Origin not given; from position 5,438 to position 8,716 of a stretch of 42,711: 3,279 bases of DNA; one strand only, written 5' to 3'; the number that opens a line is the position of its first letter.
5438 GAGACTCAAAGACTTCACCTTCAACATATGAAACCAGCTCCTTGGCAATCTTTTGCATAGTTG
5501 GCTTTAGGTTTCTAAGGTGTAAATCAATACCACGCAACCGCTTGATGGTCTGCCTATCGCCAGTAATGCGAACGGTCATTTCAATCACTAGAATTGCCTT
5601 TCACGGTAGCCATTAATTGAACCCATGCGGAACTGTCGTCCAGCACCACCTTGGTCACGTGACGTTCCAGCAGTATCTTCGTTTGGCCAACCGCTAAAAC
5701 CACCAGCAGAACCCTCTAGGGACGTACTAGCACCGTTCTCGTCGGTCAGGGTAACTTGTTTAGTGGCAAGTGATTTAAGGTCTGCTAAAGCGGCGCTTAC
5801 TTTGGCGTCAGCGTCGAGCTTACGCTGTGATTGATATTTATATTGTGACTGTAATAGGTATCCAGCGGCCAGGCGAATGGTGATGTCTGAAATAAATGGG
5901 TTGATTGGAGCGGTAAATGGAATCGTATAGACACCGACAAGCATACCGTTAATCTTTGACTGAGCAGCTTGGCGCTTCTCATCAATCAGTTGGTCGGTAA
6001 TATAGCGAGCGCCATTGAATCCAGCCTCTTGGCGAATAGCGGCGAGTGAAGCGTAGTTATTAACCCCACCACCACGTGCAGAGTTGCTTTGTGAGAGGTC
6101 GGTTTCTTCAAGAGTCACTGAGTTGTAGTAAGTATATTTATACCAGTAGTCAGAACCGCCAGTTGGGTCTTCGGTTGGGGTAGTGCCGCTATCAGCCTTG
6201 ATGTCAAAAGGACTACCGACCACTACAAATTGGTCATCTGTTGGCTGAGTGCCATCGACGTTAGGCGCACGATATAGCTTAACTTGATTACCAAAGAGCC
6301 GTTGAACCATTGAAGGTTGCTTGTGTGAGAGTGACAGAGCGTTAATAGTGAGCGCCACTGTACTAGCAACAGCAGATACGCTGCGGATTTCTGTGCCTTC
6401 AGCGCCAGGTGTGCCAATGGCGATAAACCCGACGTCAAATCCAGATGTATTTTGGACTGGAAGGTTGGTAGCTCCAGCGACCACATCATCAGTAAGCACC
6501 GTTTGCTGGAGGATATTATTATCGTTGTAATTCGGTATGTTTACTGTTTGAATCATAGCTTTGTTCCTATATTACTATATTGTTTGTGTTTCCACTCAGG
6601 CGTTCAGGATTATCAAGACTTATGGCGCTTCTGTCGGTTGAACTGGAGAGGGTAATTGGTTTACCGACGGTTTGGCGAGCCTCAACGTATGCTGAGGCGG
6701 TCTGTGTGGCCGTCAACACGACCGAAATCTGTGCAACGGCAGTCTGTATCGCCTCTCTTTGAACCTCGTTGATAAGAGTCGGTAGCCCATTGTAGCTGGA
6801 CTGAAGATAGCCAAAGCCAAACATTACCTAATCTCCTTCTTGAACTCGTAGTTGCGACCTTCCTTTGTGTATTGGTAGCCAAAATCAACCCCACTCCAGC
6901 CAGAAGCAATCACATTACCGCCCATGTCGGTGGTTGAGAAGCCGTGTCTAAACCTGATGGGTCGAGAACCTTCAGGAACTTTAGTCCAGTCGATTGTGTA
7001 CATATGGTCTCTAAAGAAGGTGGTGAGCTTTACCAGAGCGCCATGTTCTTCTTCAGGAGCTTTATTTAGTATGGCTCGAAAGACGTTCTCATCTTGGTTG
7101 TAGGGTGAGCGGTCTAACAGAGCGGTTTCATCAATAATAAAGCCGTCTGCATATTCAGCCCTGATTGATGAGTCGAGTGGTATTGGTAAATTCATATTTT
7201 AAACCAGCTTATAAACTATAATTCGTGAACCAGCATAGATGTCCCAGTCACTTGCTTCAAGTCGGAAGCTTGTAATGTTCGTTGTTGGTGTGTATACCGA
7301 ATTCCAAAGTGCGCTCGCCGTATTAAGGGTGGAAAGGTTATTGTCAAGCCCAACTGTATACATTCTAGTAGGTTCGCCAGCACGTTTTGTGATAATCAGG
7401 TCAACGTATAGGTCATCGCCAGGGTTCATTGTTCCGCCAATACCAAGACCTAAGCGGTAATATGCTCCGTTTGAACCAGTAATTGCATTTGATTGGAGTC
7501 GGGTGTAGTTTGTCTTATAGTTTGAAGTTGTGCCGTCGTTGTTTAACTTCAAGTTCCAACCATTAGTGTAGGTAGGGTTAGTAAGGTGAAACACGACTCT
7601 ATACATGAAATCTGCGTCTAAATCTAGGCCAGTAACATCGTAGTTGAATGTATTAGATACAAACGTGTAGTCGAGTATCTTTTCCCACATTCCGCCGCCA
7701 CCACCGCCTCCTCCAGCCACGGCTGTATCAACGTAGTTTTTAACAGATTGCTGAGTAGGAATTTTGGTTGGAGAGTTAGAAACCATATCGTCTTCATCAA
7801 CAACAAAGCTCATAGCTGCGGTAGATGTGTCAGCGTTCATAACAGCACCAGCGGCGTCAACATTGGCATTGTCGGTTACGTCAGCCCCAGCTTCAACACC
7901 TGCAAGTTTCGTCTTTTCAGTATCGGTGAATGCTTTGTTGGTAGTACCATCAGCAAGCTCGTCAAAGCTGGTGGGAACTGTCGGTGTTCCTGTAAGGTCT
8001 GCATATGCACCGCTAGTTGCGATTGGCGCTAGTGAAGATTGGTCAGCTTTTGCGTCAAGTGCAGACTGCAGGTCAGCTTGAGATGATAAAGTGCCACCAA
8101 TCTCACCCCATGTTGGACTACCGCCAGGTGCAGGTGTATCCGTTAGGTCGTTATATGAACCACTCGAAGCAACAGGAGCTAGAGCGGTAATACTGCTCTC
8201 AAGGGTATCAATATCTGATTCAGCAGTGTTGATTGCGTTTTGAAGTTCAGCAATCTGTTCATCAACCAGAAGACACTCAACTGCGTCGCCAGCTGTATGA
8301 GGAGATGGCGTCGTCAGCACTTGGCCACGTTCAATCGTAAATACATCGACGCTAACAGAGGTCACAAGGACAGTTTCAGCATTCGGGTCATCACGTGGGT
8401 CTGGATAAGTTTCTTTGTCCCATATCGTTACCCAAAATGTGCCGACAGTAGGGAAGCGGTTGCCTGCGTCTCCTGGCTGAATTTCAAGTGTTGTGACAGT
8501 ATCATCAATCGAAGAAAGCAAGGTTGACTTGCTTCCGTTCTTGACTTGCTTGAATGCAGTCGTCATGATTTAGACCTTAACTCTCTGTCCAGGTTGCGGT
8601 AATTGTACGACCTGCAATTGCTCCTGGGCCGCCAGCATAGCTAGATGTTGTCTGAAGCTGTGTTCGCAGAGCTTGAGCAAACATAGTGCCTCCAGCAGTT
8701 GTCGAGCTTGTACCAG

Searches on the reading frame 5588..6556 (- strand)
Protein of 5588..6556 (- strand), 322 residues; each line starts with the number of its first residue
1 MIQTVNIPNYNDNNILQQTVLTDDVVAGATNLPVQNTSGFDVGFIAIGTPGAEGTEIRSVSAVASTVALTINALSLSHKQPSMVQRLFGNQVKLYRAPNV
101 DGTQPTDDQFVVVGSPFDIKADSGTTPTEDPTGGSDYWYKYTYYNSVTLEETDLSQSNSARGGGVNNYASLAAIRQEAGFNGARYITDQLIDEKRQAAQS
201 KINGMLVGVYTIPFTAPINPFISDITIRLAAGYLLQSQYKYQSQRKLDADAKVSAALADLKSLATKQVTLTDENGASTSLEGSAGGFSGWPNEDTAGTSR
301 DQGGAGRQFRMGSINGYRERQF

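Call 38: search_protein_families(library=pfam, proteins=[window:5588-6556:-], max_evalue=0.01)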
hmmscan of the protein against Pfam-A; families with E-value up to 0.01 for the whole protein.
window:5588-6556:- (322 aa): 1 family
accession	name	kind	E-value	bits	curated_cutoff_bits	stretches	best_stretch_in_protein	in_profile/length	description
PF07030.17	Phage_Mu_Gp36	-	4.1e-05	24.2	24.7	1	179-278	24-113/124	Bacteriophage Mu, Gp36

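Call 39: search_protein_families(library=phrogs, proteins=[window:5588-6556:-], max_evalue=0.00001)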
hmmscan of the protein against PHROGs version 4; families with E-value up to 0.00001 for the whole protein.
window:5588-6556:- (322 aa): 0 families

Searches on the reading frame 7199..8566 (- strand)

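Call 38: search_protein_families(library=pfam, proteins=[window:7199-8566:-], max_evalue=0.01)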
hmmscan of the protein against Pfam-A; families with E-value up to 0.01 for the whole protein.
window:7199-8566:- (455 aa): 0 families

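Call 39: search_protein_families(library=phrogs, proteins=[window:7199-8566:-], max_evalue=0.00001)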
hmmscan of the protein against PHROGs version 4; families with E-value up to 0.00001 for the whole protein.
window:7199-8566:- (455 aa): 6 families
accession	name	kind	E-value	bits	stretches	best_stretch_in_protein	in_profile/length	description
phrog_6813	-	unknown function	9.2e-20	71.5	1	218-286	144-212/907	-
phrog_1197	-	tail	7.1e-13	49.4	1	218-288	611-683/715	tail protein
phrog_8469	-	tail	1e-08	35.9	1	9-287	6-283/303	tail fiber protein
phrog_6427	-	unknown function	6.8e-08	32.4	1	10-121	8-117/675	-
phrog_17509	-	unknown function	4.7e-07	30.5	0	127-151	96-120/281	-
phrog_24456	-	tail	5.7e-06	25.7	1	173-261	496-579/972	tail fiber protein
